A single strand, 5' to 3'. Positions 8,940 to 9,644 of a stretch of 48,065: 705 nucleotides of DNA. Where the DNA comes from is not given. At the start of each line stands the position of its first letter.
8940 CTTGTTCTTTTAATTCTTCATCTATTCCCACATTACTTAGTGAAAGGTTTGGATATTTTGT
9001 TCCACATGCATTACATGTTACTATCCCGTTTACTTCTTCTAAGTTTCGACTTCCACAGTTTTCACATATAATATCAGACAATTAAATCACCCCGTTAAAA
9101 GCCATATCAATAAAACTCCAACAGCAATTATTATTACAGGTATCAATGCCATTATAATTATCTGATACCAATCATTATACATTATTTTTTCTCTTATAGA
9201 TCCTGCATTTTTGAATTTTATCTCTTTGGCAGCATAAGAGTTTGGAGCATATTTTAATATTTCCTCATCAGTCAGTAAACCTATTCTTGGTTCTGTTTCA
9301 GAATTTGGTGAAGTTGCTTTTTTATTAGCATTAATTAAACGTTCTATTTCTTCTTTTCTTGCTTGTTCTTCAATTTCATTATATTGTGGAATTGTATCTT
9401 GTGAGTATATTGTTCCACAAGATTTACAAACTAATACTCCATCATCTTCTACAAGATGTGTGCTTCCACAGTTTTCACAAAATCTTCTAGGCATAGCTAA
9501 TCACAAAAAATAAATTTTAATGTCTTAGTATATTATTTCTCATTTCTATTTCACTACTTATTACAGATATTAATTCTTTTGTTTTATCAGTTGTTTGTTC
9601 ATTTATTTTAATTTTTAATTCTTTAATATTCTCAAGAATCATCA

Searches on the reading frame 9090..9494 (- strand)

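Call 36: search_protein_families(library=pfam, proteins=[window:9090-9494:-], max_evalue=0.001)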
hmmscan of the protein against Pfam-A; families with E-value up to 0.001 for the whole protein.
window:9090-9494:- (135 aa): 3 families
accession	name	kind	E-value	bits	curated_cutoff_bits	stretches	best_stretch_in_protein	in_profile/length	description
PF08271.17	Zn_Ribbon_TF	-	5.3e-06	26.3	29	1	5-35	2-34/43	TFIIB zinc-binding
PF08792.16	A2L_zn_ribbon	-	8.7e-05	22.5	22.9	1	4-30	4-31/33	A2L zinc ribbon domain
PF05191.20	ADK_lid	-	0.00072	19.8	26.6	0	21-32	2-13/36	Adenylate kinase, active site lid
